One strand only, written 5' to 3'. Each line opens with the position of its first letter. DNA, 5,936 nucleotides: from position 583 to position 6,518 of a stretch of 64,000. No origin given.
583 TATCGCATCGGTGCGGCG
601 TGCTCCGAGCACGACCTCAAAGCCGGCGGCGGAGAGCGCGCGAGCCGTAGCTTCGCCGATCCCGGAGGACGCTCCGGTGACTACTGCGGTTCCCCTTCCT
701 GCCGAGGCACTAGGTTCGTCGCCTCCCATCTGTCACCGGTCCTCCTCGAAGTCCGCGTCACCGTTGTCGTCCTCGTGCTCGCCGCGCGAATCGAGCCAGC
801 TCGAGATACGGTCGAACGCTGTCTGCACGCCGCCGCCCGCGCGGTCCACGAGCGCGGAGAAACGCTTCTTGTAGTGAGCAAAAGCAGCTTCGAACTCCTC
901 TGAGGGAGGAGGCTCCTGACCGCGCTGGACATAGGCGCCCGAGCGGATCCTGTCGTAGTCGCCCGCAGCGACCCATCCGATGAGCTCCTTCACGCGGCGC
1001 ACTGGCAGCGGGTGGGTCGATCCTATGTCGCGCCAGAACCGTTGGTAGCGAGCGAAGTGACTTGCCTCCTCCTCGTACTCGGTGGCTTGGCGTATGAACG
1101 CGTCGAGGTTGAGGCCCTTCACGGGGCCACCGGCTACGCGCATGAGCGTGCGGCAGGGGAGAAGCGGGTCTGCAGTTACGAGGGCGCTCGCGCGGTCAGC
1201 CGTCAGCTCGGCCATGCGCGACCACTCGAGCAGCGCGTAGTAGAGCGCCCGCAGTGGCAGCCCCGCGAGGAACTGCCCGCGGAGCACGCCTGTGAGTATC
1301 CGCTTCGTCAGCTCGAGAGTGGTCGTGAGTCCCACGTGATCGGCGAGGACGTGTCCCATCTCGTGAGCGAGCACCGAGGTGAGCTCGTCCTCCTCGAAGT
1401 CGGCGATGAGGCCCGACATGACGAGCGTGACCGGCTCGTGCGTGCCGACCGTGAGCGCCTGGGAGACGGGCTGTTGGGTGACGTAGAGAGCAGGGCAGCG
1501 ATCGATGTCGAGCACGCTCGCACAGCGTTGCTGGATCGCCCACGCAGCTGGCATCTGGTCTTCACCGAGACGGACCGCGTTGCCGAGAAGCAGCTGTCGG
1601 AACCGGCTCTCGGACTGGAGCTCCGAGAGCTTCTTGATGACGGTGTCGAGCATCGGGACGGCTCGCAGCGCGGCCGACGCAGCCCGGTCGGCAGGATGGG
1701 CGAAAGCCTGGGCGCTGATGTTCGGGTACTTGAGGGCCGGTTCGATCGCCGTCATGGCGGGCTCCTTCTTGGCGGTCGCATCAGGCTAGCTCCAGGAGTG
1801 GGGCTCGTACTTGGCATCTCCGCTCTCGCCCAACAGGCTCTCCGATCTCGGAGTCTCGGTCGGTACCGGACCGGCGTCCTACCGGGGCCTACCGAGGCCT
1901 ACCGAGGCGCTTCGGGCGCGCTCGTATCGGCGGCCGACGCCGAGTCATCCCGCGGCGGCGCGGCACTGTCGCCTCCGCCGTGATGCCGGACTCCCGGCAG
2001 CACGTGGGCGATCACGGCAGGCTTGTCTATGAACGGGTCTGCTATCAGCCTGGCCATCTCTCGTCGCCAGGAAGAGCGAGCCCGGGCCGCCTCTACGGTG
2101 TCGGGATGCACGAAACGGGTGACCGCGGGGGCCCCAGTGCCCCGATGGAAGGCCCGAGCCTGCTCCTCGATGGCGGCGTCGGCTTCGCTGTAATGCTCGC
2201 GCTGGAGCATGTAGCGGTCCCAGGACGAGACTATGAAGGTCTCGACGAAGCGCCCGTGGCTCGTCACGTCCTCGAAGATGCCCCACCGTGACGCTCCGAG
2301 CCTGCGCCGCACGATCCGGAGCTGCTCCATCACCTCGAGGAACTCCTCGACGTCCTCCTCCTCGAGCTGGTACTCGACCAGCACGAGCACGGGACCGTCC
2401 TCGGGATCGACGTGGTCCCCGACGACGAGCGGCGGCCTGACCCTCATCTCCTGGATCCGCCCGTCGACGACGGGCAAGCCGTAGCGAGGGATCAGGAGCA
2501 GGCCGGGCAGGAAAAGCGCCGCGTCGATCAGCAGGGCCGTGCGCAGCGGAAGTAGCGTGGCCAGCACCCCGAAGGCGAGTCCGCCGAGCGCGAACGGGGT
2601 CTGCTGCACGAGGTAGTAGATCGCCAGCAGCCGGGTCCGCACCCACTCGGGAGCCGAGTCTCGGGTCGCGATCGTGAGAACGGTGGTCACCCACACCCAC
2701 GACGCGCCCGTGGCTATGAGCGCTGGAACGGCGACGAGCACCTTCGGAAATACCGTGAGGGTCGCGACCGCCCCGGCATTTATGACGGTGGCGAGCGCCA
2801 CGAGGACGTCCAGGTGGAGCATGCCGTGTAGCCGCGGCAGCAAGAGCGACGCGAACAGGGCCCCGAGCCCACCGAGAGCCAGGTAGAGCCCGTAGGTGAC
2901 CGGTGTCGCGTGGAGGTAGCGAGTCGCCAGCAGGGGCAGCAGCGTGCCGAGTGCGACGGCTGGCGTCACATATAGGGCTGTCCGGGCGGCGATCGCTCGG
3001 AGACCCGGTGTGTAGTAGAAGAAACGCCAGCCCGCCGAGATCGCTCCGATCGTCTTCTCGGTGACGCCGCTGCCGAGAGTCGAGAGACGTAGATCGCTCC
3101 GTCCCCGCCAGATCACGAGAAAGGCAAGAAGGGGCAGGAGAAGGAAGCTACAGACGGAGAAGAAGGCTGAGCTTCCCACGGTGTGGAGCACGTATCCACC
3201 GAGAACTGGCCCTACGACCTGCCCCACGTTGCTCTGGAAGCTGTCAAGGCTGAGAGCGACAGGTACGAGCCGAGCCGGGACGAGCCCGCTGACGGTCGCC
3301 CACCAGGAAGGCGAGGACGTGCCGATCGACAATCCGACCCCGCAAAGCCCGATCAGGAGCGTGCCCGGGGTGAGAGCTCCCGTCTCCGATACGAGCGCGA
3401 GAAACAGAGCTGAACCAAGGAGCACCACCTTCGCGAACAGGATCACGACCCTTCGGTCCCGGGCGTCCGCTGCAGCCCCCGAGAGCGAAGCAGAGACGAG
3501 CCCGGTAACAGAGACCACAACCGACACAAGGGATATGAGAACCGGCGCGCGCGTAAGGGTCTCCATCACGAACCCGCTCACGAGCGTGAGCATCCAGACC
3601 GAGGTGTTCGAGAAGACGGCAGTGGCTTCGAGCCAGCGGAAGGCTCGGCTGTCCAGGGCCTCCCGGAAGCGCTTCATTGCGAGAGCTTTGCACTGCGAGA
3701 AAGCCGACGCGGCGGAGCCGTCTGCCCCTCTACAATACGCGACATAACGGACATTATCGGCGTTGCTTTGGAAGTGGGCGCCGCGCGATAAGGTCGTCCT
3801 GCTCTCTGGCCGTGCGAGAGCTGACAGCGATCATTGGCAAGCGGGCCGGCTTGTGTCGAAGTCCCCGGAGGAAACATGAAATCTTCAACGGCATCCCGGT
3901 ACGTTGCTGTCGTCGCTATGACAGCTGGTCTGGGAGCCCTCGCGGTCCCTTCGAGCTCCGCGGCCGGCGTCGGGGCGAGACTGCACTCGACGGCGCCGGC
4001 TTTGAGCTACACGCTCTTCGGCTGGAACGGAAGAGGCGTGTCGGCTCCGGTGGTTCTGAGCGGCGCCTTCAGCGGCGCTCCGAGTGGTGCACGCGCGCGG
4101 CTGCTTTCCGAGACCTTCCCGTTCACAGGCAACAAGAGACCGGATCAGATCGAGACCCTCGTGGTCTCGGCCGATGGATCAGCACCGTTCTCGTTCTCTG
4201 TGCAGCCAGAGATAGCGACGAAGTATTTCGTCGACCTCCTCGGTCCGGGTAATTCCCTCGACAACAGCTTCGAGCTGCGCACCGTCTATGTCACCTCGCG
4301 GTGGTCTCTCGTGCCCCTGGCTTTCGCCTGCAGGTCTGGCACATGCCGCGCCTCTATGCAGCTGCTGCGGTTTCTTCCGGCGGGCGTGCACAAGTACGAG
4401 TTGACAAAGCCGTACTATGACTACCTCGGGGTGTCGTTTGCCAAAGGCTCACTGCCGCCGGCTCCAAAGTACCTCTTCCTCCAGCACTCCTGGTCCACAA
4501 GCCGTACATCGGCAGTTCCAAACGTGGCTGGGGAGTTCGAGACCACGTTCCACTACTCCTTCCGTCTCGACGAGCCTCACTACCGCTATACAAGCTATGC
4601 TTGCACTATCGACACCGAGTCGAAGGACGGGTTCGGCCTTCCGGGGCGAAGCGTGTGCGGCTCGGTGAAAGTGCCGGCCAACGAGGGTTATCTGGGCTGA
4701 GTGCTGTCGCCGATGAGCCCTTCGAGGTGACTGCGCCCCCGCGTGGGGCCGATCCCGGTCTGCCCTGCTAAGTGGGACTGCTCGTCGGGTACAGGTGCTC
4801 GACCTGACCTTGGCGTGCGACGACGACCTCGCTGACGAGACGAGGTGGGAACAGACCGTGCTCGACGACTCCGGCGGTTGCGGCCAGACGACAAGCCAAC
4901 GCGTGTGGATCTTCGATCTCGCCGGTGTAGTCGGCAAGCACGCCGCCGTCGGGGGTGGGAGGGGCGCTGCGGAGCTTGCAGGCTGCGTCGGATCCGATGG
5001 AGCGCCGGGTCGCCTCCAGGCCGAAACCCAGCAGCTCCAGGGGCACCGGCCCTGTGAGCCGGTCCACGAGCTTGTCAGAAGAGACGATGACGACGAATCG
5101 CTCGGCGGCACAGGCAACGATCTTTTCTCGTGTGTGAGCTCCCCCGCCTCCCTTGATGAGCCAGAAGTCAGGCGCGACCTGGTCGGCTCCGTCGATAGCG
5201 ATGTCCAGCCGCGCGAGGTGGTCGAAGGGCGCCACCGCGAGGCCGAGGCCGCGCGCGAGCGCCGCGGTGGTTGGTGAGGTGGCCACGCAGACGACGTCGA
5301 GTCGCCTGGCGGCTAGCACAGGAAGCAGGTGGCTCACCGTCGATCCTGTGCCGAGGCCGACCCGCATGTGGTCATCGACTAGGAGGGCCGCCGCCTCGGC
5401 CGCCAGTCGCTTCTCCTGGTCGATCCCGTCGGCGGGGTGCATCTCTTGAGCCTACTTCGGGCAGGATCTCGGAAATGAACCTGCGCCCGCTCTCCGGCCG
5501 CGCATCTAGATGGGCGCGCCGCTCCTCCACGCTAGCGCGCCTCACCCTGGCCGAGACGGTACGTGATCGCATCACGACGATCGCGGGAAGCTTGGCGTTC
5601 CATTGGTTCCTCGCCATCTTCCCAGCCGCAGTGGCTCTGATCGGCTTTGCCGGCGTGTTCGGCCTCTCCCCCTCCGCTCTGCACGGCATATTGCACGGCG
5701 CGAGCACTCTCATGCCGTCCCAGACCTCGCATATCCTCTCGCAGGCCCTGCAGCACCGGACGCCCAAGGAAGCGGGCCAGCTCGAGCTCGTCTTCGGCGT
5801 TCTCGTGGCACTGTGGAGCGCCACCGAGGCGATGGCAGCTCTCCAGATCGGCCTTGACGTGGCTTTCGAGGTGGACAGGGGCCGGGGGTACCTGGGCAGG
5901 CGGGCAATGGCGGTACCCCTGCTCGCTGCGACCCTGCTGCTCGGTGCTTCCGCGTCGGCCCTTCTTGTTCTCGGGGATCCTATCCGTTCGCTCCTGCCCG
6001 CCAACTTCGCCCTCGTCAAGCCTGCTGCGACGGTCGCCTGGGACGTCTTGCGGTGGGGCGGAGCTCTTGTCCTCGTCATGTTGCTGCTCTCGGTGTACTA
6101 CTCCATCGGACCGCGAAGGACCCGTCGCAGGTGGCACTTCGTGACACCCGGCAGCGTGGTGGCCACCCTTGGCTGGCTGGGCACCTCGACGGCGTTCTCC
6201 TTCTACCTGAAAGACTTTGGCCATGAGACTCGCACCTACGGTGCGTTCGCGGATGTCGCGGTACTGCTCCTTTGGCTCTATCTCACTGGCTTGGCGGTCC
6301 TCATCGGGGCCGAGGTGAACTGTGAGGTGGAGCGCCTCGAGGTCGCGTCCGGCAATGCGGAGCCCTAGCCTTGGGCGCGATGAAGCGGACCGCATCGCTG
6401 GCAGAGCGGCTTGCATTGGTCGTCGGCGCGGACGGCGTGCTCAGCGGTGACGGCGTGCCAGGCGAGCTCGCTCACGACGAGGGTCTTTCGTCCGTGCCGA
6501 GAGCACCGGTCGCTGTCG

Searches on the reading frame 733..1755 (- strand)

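Call 48: search_protein_families(library=pfam, proteins=[window:733-1755:-], max_evalue=0.001)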
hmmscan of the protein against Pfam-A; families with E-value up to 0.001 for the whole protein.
window:733-1755:- (340 aa): 1 family
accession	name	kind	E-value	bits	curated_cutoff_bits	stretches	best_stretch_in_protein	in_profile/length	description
PF01435.24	Peptidase_M48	-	7.7e-18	65.4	20.3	1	76-261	12-185/186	Peptidase family M48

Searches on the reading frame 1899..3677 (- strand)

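Call 48: search_protein_families(library=pfam, proteins=[window:1899-3677:-], max_evalue=0.001)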
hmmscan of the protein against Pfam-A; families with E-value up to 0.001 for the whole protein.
window:1899-3677:- (592 aa): 3 families
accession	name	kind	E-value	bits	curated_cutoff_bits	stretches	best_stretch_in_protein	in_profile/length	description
PF05977.19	MFS_3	-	1.7e-103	347.3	27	1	8-524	7-519/524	Transmembrane secretion effector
PF07690.21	MFS_1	-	8.1e-16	58.3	33.4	2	20-342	5-323/347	Major Facilitator Superfamily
PF03092.22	BT1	-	3.1e-08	33.2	22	1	143-372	127-278/432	BT1 family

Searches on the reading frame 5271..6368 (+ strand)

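Call 52: search_protein_families(library=pfam, proteins=[window:5271-6368:+], max_evalue=0.001)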
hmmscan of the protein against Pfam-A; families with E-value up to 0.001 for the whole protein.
window:5271-6368:+ (365 aa): 1 family
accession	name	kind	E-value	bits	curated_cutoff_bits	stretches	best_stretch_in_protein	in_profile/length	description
PF03631.20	Virul_fac_BrkB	-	1.1e-52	179.7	33.7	1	98-354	2-256/259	Virulence factor BrkB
